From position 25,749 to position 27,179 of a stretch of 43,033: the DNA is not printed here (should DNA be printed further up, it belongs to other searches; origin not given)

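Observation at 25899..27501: Arbitrium-like peptide communication cassette (AimR-like receptor, unannotated AimP-like pro-peptide, AimX-position ORF) next to the CI/Cro switch of an apparently episomal phage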

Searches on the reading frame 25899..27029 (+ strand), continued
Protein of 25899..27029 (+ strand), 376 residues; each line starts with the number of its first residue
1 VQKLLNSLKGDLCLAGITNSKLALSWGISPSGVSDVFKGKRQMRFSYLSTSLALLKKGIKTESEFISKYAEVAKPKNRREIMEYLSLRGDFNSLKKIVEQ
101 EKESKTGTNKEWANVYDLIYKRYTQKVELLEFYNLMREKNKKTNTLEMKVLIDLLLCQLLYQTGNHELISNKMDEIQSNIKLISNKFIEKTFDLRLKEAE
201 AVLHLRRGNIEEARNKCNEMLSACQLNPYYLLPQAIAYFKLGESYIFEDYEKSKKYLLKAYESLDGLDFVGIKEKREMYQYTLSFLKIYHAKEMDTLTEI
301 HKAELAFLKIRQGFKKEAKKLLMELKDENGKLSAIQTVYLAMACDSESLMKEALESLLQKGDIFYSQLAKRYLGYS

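Call 23: get_annotated_region(hit=H100, flank=3000)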
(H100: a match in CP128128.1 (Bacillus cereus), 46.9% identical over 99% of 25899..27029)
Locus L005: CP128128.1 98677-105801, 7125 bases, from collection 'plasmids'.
description: Bacillus cereus strain SIN1.2 plasmid unnamed2, complete sequence
organism: Bacillus cereus (NCBI taxid 1396)
taxonomy: Bacteria; Bacillota; Bacilli; Bacillales; Bacillaceae; Bacillus; Bacillus cereus
host: -; source: bacterial isolate,pine forrest soil between two spruce trees; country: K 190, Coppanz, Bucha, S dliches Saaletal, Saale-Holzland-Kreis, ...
typing (MOB-suite, as given by PLSDB): mobilizable; replicon rep_cluster_125,rep_cluster_1869; relaxase MOBP
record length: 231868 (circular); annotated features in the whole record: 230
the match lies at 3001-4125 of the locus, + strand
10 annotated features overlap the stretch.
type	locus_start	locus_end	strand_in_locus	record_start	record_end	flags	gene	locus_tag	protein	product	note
CDS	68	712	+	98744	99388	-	-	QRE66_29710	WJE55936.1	IS6 family transposase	-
CDS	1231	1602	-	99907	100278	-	-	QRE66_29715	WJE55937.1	hypothetical protein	-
CDS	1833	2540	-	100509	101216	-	-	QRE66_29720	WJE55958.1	IS6 family transposase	-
CDS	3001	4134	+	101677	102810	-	-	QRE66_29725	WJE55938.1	AimR family lysis-lysogeny pheromone receptor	-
CDS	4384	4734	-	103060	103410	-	-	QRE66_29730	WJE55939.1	helix-turn-helix transcriptional regulator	-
CDS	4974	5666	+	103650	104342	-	-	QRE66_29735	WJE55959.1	IS6 family transposase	-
CDS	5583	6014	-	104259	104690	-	-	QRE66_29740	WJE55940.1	hypothetical protein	-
CDS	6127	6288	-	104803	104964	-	fbpA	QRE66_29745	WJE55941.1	Fur-regulated basic protein FbpA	-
CDS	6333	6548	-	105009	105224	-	-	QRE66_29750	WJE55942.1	hypothetical protein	-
CDS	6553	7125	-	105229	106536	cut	-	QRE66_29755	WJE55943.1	DnaB-like helicase C-terminal domain-containing protein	-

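Call 24: get_annotated_region(hit=H102, flank=3000)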
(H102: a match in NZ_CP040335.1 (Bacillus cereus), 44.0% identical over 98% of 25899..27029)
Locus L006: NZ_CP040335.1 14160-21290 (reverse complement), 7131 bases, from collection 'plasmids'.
description: Bacillus cereus strain DLOU-Changhai plasmid unnamed1, complete sequence
organism: Bacillus cereus (NCBI taxid 1396)
taxonomy: Bacteria; Bacillota; Bacilli; Bacillales; Bacillaceae; Bacillus; Bacillus cereus
host: -; source: Apostichopus japonicus; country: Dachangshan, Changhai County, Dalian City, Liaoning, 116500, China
typing (MOB-suite, as given by PLSDB): non-mobilizable
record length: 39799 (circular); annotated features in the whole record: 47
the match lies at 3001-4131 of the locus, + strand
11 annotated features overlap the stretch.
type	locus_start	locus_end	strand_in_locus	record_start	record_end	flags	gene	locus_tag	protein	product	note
CDS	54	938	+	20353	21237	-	-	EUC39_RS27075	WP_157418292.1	BC_2427 family protein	-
CDS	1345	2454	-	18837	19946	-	-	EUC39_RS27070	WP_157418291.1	tyrosine-type recombinase/integrase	GO:0015074 - DNA integration [Evidence IEA]; GO:0006310 - DNA recombination [Evidence IEA]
CDS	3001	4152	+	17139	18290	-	-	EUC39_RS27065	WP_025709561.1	AimR family lysis-lysogeny pheromone receptor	-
CDS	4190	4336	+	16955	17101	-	-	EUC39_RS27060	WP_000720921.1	hypothetical protein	-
CDS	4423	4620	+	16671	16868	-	-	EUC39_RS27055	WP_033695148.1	hypothetical protein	-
CDS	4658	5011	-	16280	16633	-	-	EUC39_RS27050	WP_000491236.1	helix-turn-helix transcriptional regulator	-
CDS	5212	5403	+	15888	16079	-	-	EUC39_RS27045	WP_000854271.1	helix-turn-helix transcriptional regulator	-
CDS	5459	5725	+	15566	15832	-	-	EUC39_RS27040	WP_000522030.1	helix-turn-helix domain-containing protein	-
CDS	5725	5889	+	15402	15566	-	-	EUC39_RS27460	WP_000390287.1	hypothetical protein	-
CDS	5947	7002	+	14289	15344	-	-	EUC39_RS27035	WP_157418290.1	DnaD domain protein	GO:0006269 - DNA replication, synthesis of RNA primer [Evidence IEA]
CDS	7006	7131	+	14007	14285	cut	-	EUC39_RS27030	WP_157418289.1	AbrB/MazE/SpoVT family DNA-binding domain-containing protein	-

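Call 25: get_annotated_region(hit=H48, flank=3000)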
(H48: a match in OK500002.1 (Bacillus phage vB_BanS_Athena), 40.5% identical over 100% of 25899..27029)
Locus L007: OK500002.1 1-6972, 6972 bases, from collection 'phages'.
description: Bacillus phage vB_BanS_Athena, complete genome.
organism: Bacillus phage vB_BanS_Athena (NCBI taxid 2894785)
taxonomy: Viruses; Duplodnaviria; Heunggongvirae; Uroviricota; Caudoviricetes
host: Bacillus anthracis; source: raw sewage; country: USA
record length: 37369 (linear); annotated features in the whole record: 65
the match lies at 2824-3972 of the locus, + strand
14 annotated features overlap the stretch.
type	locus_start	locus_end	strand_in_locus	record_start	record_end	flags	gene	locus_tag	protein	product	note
CDS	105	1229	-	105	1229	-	-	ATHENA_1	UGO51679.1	putative site-specific integrase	gp1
CDS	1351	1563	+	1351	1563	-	-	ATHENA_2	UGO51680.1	hypothetical protein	gp2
CDS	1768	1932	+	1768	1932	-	-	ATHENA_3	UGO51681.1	hypothetical protein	gp3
CDS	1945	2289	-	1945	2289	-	-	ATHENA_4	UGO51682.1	putative helix-turn-helix transcriptional protein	gp4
CDS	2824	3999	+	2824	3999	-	-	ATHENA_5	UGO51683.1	aimr transcriptional regulator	gp5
CDS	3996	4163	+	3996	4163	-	-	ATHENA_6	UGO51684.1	putative xomplement C1q protein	gp6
CDS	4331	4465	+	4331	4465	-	-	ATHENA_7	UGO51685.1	hypothetical protein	gp7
CDS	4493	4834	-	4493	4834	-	-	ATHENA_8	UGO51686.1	putative helix-turn-helix transcriptional protein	gp8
CDS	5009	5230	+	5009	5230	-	-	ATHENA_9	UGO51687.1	putative XRE family transcriptional regulator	gp9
CDS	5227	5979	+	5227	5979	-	-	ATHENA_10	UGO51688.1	putative Rha family transcriptional regulator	gp10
CDS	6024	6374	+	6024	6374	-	-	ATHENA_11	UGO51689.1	putative helix-turn-helix domain-containing protein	gp11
CDS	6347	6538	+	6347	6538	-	-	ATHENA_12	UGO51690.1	hypothetical protein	gp12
CDS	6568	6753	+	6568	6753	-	-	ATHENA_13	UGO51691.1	hypothetical protein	gp13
CDS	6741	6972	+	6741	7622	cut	-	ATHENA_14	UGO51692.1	putative DnaD domain protein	gp14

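Call 26: get_annotated_region(hit=H54, flank=3000)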
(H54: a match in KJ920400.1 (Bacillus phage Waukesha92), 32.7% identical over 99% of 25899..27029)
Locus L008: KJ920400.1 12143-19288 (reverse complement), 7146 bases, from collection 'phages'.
description: Bacillus phage Waukesha92, complete genome.
organism: Bacillus phage Waukesha92 (NCBI taxid 1510440)
taxonomy: Viruses; Duplodnaviria; Heunggongvirae; Uroviricota; Caudoviricetes; Waukeshavirus; Waukeshavirus waukesha92
host: Bacillus thuringiensis subsp. Kurstaki; source: -; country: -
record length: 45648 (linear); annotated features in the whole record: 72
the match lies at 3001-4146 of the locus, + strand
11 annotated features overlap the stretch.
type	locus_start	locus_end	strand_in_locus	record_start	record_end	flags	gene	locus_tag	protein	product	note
CDS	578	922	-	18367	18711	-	-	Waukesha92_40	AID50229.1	hypothetical protein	-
CDS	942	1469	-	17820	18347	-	-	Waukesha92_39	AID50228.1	hypothetical protein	-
CDS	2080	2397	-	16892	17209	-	-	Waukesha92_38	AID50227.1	transcriptional regulator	-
CDS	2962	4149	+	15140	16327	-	-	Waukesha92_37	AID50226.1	hypothetical protein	-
CDS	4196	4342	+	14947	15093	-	-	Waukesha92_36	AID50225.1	hypothetical protein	-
CDS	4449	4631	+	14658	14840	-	-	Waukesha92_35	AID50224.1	hypothetical protein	-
CDS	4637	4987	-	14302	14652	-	-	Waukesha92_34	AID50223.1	transcriptional regulator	-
CDS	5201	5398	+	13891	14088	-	-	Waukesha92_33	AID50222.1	repressor protein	-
CDS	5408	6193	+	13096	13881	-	-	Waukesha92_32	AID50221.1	putative rha family phage regulatory protein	-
CDS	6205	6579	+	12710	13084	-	-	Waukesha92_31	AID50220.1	hypothetical protein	-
CDS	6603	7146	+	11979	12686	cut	-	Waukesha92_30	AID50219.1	hypothetical protein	-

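Call 27: get_annotated_region(hit=H47, flank=3000)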
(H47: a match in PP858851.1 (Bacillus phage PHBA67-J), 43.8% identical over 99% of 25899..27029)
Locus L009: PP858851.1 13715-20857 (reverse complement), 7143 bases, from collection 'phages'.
description: Bacillus phage PHBA67-J, complete genome.
organism: Bacillus phage PHBA67-J (NCBI taxid 3158977)
taxonomy: Viruses; Duplodnaviria; Heunggongvirae; Uroviricota; Caudoviricetes
host: Bacillus cereus; source: -; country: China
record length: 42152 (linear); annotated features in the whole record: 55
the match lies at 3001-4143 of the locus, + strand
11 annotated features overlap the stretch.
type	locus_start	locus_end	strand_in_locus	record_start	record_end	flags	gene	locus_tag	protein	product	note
CDS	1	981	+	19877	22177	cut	-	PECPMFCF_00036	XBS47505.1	hypothetical protein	-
CDS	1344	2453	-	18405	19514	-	xerC_2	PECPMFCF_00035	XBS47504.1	tyrosine recombinase XerC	-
CDS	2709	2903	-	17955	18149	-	-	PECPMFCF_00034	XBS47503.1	hypothetical protein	-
CDS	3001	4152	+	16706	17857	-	-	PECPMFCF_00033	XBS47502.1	hypothetical protein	-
CDS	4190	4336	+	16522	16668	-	-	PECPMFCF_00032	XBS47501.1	hypothetical protein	-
CDS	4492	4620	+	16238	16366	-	-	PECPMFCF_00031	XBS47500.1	hypothetical protein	-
CDS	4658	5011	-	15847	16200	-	xre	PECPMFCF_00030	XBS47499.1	HTH-type transcriptional regulator Xre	-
CDS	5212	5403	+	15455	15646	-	-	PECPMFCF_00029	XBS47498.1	hypothetical protein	-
CDS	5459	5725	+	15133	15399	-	-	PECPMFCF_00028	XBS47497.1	hypothetical protein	-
CDS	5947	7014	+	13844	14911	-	-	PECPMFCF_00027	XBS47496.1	hypothetical protein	-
CDS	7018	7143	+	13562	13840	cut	abrB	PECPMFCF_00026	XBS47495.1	transition state regulatory protein AbrB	-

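Call 38: list_cluster_members(proteins=[window:25899-27026:+, window:27069-27206:+, window:27364-27498:+, window:27510-27857:-, window:28080-28274:+])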
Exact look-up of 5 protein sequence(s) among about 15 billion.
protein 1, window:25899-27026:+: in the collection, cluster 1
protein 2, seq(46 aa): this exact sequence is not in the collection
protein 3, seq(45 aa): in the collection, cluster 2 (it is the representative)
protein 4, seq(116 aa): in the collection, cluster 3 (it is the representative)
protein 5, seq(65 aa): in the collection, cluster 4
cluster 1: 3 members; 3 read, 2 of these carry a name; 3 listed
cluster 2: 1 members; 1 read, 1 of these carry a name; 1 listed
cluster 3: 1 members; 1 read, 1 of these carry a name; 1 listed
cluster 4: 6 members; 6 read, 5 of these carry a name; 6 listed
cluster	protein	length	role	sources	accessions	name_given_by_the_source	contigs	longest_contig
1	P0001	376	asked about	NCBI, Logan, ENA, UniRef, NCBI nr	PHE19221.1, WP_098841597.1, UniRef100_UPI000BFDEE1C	hypothetical protein COF59_08305 [Bacillus pseudomycoides] | AimR family lysis-lysogeny pheromone receptor n=1 Tax=Bacillus pseudomycoides TaxID=64104 ... | AimR family lysis-lysogeny pheromone receptor [Bacillus pseudomycoides]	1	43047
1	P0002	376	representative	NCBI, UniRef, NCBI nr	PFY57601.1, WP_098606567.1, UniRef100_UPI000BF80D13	AimR family lysis-lysogeny pheromone receptor [Bacillus pseudomycoides] | AimR family lysis-lysogeny pheromone receptor n=1 Tax=Bacillus pseudomycoides TaxID=64104 ...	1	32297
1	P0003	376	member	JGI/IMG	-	-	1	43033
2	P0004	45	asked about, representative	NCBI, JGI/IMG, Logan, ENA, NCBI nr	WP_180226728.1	hypothetical protein [Bacillus pseudomycoides]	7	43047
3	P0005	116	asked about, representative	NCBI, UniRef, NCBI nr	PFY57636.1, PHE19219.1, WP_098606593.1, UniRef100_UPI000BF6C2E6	helix-turn-helix domain-containing protein [Bacillus pseudomycoides] | helix-turn-helix domain-containing protein n=1 Tax=Bacillus pseudomycoides TaxID=64104 ... | helix-turn-helix transcriptional regulator [Bacillus pseudomycoides]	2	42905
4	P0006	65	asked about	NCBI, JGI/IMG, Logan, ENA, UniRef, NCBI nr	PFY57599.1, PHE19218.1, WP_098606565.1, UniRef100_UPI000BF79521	helix-turn-helix domain-containing protein [Bacillus pseudomycoides] | helix-turn-helix domain-containing protein n=1 Tax=Bacillus pseudomycoides TaxID=64104 ... | helix-turn-helix transcriptional regulator [Bacillus pseudomycoides]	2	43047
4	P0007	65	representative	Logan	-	-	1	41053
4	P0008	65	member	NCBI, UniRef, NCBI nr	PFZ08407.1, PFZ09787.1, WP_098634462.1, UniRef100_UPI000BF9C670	transcriptional regulator [Bacillus pseudomycoides] | helix-turn-helix domain-containing protein n=1 Tax=Bacillus pseudomycoides TaxID=64104 ... | helix-turn-helix transcriptional regulator [Bacillus pseudomycoides]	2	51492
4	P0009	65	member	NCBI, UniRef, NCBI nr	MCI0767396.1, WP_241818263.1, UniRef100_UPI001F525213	helix-turn-helix transcriptional regulator [Bacillus sp. TL12] | helix-turn-helix domain-containing protein n=1 Tax=Bacillus sp. TL12 TaxID=2894756 ...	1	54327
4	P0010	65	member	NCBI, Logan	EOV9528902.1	helix-turn-helix domain-containing protein [Bacillus cytotoxicus]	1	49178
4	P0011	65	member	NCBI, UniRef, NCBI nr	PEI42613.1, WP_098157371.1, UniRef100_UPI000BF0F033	transcriptional regulator [Bacillus pseudomycoides] | helix-turn-helix domain-containing protein n=1 Tax=Bacillus pseudomycoides TaxID=64104 ... | helix-turn-helix transcriptional regulator [Bacillus pseudomycoides]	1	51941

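Call 49: find_homologous_proteins(query=window:25899-27026:+, max_evalue=0.00001)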
Query window:25899-27026:+ (376 aa): 55 proteins with E <= 0.00001 among 6179 candidates.
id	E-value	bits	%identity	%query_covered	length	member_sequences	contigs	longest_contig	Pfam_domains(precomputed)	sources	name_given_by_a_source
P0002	1.3e-236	802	100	100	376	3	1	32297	PF22871.3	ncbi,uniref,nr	ncbi:AimR family lysis-lysogeny pheromone receptor [Bacillus pseudomycoides]|uniref:AimR family lysi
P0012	5.1e-209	712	88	100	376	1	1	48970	PF22871.3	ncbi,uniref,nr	ncbi:AimR family lysis-lysogeny pheromone receptor [Bacillus cereus group sp. BfR-BA-01380]|uniref:A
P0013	2.1e-203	693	86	100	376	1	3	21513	PF22871.3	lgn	-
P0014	6.2e-198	675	83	100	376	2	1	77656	PF22871.3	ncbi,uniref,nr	ncbi:AimR family lysis-lysogeny pheromone receptor [Bacillus toyonensis]|uniref:AimR family lysis-ly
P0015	2.0e-196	670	83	99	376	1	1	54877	PF22871.3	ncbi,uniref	ncbi:AimR family lysis-lysogeny pheromone receptor [Bacillus mycoides]|uniref:AimR family lysis-lyso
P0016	2.1e-196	670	84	100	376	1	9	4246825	PF22871.3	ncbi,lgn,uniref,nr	ncbi:AimR family lysis-lysogeny pheromone receptor [Bacillus cytotoxicus]|uniref:AimR family lysis-l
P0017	3.9e-194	663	82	100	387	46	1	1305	PF22871.3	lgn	-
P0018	9.4e-193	658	81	100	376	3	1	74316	PF22871.3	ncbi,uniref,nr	ncbi:AimR family lysis-lysogeny pheromone receptor [Bacillus cereus group sp. BfR-BA-01445]|uniref:A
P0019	4.5e-188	643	79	99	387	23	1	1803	PF22871.3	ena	-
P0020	2.9e-139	482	60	99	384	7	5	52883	PF22871.3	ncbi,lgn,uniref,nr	ncbi:conserved hypothetical protein (plasmid) [Bacillus cereus Q1]|uniref:Prophage helix-turn-helix 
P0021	4.2e-134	465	60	99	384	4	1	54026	PF22871.3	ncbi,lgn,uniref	ncbi:AimR family lysis-lysogeny pheromone receptor [Bacillus mycoides]|uniref:AimR family lysis-lyso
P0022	6.8e-134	465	60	99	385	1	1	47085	PF22871.3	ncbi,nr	ncbi:hypothetical protein COI89_10930 [Bacillus cereus]|nr:hypothetical protein COI89_10930 [Bacillu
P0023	1.1e-133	464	59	99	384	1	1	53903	PF22871.3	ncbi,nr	ncbi:hypothetical protein COJ45_25335 [Bacillus cereus]|nr:hypothetical protein COJ45_25335 [Bacillu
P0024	5.4e-132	458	59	99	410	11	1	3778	PF22871.3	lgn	-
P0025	6.9e-132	458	59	99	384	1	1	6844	PF22871.3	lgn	-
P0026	1.8e-131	457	58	99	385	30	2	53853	PF22871.3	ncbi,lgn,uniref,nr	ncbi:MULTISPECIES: AimR family lysis-lysogeny pheromone receptor [Bacillus cereus group]|uniref:AimR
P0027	7.2e-129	448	59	99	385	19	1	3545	PF22871.3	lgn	-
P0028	1.1e-102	362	48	99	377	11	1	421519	PF22871.3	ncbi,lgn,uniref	ncbi:AimR family lysis-lysogeny pheromone receptor [Bacillus sp. FSL M7-0996]|uniref:AimR family lys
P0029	1.3e-94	335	45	99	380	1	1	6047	PF22871.3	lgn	-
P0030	8.6e-94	333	46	99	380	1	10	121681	PF22871.3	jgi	jgi:transcriptional regulator with XRE-family HTH domain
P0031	6.6e-88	313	44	100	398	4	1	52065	PF22871.3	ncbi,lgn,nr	ncbi:TPA: hypothetical protein QCZ00_003947 [Bacillus cereus]|nr:hypothetical protein [Bacillus cere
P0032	2.0e-87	312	45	99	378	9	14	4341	PF22871.3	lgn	-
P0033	5.5e-86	307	44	99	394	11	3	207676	PF22871.3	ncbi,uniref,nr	ncbi:hypothetical protein CN639_11105 [Bacillus toyonensis]|uniref:Transcriptional regulator n=1 Tax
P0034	4.6e-85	304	44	99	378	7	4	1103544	PF22871.3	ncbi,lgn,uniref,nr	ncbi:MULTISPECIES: AimR family lysis-lysogeny pheromone receptor [Bacillus cereus group]|uniref:AimR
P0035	5.0e-85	304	45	99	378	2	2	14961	PF22871.3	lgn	-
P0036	1.2e-83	299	44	99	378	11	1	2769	PF22871.3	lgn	-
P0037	7.5e-83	297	44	99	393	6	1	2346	PF22871.3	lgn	-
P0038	1.9e-82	295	45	93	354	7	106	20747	PF22871.3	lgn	-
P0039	6.3e-78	281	40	98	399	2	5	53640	PF22871.3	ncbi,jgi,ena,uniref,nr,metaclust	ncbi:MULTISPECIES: AimR family lysis-lysogeny pheromone receptor [Bacillus cereus group]|uniref:AimR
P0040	3.2e-76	275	39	98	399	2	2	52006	PF22871.3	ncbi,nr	ncbi:AimR family lysis-lysogeny pheromone receptor [Bacillus cereus]|nr:AimR family lysis-lysogeny p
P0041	5.6e-76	274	39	98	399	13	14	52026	PF22871.3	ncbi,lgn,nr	ncbi:AimR family lysis-lysogeny pheromone receptor [Bacillus thuringiensis]|nr:AimR family lysis-lys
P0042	1.2e-75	273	39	98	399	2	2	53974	PF22871.3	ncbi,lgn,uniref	ncbi:AimR family lysis-lysogeny pheromone receptor [Bacillus cereus]|uniref:AimR family lysis-lysoge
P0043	1.8e-75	273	40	99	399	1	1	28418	PF13424.13,PF22871.3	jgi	jgi:hypothetical protein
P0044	4.2e-75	271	38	98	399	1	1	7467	PF22871.3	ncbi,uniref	ncbi:AimR family lysis-lysogeny pheromone receptor [Bacillus thuringiensis]|uniref:AimR family lysis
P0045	1.1e-73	267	39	99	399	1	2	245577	PF22871.3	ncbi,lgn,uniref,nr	ncbi:hypothetical protein COI76_14605 [Bacillus cereus]|uniref:AimR family lysis-lysogeny pheromone 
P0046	6.8e-73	264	38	99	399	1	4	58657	PF22871.3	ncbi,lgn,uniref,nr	ncbi:hypothetical protein ABH961_005727 [Bacillus sp. RC251]|uniref:AimR family lysis-lysogeny phero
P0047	1.0e-72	263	40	99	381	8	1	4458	PF22871.3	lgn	-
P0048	1.1e-72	263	39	99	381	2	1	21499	PF22871.3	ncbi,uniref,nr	ncbi:AimR family lysis-lysogeny pheromone receptor [Bacillus cereus]|uniref:AimR family lysis-lysoge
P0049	2.5e-71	259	38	99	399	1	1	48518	PF22871.3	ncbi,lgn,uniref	ncbi:AimR family lysis-lysogeny pheromone receptor [Bacillus toyonensis]|uniref:AimR family lysis-ly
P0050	1.8e-69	253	37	99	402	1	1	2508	PF22871.3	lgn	-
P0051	1.2e-66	243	38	100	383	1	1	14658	PF22871.3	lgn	-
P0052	1.7e-56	210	37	99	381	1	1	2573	PF22871.3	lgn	-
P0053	2.9e-53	200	35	98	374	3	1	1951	PF22871.3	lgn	-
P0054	1.4e-51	194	35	99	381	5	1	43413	PF22871.3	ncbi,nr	ncbi:transcriptional regulator [Bacillus anthracis]|nr:transcriptional regulator [Bacillus anthracis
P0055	6.2e-51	192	34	99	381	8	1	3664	PF22871.3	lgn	-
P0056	6.6e-51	192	35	99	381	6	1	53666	PF22871.3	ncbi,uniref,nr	ncbi:transcriptional regulator [Bacillus cereus]|uniref:AimR family lysis-lysogeny pheromone recepto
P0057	7.5e-51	192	33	99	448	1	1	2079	PF22871.3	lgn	-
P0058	8.7e-51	191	35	99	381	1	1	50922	PF22871.3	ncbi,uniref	ncbi:AimR family lysis-lysogeny pheromone receptor [Bacillus cereus group sp. RP43]|uniref:AimR fami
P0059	1.6e-50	190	34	99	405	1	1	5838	PF22871.3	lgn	-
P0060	1.7e-50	190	35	99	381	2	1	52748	PF22871.3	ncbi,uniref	ncbi:AimR family lysis-lysogeny pheromone receptor [Bacillus sp. AP50]|uniref:AimR family lysis-lyso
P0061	1.9e-50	190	34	99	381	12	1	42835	PF22871.3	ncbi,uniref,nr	ncbi:transcriptional regulator [Bacillus thuringiensis]|uniref:AimR family lysis-lysogeny pheromone 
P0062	3.5e-50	189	34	99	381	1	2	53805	PF22871.3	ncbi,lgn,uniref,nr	ncbi:AimR family lysis-lysogeny pheromone receptor [Bacillus wiedmannii]|uniref:AimR family lysis-ly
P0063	4.0e-50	189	34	99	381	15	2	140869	PF22871.3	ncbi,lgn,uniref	ncbi:AimR family lysis-lysogeny pheromone receptor [Bacillus luti]|uniref:AimR family lysis-lysogeny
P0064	4.1e-50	189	34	99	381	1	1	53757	PF22871.3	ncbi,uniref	ncbi:AimR family lysis-lysogeny pheromone receptor [Bacillus thuringiensis]|uniref:AimR family lysis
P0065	1.4e-29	122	30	100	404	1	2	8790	PF22871.3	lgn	-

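Call 53: search_protein_families(library=ncbifam, proteins=[window:25899-27026:+], max_evalue=0.01)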
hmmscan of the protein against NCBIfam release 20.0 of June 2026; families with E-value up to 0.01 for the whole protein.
window:25899-27026:+ (376 aa): 1 family
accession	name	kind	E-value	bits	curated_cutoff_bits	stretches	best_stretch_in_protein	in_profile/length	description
NF038310.1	lysogeny_AimR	equivalog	1.5e-116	389.5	70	1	8-373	1-365/365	AimR family lysis-lysogeny pheromone receptor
